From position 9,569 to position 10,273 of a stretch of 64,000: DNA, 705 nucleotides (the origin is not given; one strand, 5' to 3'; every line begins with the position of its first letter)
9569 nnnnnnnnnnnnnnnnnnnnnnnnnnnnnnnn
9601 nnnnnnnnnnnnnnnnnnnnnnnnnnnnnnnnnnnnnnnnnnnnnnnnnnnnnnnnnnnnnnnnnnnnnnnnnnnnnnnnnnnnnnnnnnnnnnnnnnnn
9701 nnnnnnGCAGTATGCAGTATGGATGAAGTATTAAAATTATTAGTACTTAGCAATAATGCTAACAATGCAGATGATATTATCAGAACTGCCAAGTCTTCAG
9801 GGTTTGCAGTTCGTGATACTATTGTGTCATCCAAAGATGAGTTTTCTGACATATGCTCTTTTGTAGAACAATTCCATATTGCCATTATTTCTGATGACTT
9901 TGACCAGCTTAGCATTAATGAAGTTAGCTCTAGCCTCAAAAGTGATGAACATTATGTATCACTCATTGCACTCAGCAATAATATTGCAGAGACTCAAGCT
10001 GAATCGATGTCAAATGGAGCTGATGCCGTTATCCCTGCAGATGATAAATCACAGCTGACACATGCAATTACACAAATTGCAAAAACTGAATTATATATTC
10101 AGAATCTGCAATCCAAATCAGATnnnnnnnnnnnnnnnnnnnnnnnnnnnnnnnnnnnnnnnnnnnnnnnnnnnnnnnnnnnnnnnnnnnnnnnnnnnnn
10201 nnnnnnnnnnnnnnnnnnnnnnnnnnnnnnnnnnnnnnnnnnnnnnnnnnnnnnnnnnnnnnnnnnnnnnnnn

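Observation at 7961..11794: Two-gene degenerate c-di-GMP receptor module: a large non-canonical PilZ protein plus a FimX-like REC*-PAS-GGDEF*-EAL* protein, with no pilus genes nearby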

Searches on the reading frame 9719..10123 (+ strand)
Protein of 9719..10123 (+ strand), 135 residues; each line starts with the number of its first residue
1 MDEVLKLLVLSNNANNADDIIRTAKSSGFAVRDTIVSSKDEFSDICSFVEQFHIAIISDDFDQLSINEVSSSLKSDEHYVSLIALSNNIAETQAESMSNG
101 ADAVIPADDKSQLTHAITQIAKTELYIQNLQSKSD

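Call 74: predict_structure(alignment_id=A4)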
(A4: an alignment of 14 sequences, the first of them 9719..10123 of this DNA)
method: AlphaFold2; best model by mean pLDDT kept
length: 135 residues; sequences in the alignment: 14
mean_pLDDT: 90.1   pTM: 0.84
mean pLDDT of the five models: 90.1, 89.7, 89.6, 87.7, 83.9
residues with pLDDT >= 90: 101; 70-90: 29; 50-70: 4; < 50: 1
segments of 3 or more residues with pLDDT < 50: none
pLDDT, mean of each block of 10 residues (from residue 1): 84 94 92 94 88 93 93 82 94 92 94 94 86 73
secondary structure, 60 per line:
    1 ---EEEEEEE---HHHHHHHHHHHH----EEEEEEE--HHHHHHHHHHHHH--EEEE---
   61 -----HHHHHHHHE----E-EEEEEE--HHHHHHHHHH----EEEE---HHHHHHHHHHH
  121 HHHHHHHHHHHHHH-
elements in order: E4-10 H14-25 E30-36 H39-51 E54-57 H66-73 E81-86 H89-98 E103-106 H110-134

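Call 76: fold_search(model_id=the predicted structure, library=pdb)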
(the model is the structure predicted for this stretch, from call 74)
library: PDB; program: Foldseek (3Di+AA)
matches with E <= 10: 1809; with E <= 0.001: 169
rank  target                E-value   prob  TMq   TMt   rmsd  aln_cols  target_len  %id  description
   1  4zyl_B                1.2e-05  1.00  0.61  0.58   4.2       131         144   18  Crystal structure of response regulator RPA3017 in red light signaling of R. palustris (released 2015-10-14)
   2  3eul_A                1.4e-05  1.00  0.70  0.76   2.8       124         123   14  Structure of the signal receiver domain of the putative response regulator NarL from Mycobacterium tuberculosis (released 2008-11-11)
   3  4dn6_A                1.8e-05  1.00  0.65  0.69   3.4       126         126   17  Crystal structure of a putative pilus assembly protein (cpaE) from Burkholderia thailandensis E264 at 2.80 A resolutio (released 2012-02-29)
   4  4zyl_A                2.1e-05  1.00  0.61  0.58   4.2       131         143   18  Crystal structure of response regulator RPA3017 in red light signaling of R. palustris (released 2015-10-14)
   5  7cfw                  2.8e-05  1.00  0.69  0.74   2.8       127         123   16  Crystal structure of the receiver domain of sensor histidine kinase PA1611 (PA1611REC) from Pseudomonas aeruginosa PAO1  (released 2020-11-04)
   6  6oap_B                3.0e-05  1.00  0.74  0.36   3.4       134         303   11  Crystal structure of a dual sensor histidine kinase in the green-light absorbing Pg state (released 2019-09-18)
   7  3lte_Q                3.2e-05  1.00  0.66  0.75   2.8       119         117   18  CRYSTAL STRUCTURE OF RESPONSE REGULATOR (SIGNAL RECEIVER DOMAIN) FROM Bermanella marisrubri (released 2010-03-31)
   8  3lte_C                3.2e-05  1.00  0.66  0.74   3.1       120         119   18  CRYSTAL STRUCTURE OF RESPONSE REGULATOR (SIGNAL RECEIVER DOMAIN) FROM Bermanella marisrubri (released 2010-03-31)
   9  3eul_B                3.5e-05  1.00  0.71  0.76   2.8       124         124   14  Structure of the signal receiver domain of the putative response regulator NarL from Mycobacterium tuberculosis (released 2008-11-11)
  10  3lte_G                3.5e-05  1.00  0.68  0.75   3.0       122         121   19  CRYSTAL STRUCTURE OF RESPONSE REGULATOR (SIGNAL RECEIVER DOMAIN) FROM Bermanella marisrubri (released 2010-03-31)
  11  3eq2_B                3.5e-05  1.00  0.69  0.28   3.5       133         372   17  Structure of Hexagonal Crystal form of Pseudomonas aeruginosa RssB (released 2009-10-20)
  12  3lte_U                3.7e-05  1.00  0.68  0.76   3.1       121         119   17  CRYSTAL STRUCTURE OF RESPONSE REGULATOR (SIGNAL RECEIVER DOMAIN) FROM Bermanella marisrubri (released 2010-03-31)
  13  3crn_B                3.7e-05  1.00  0.61  0.65   3.9       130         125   17  Crystal structure of response regulator receiver domain protein (CheY-like) from Methanospirillum hungatei JF-1 (released 2008-04-22)
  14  8vc9_C                4.2e-05  1.00  0.76  0.30   3.0       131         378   18  Hybrid response regulator LvrB from Leptospira / phosphorylated REC form (released 2024-12-18)
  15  6ob8_B                4.5e-05  1.00  0.74  0.36   3.1       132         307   13  Crystal structure of a dual sensor histidine kinase in green light illuminated state (released 2019-09-18)
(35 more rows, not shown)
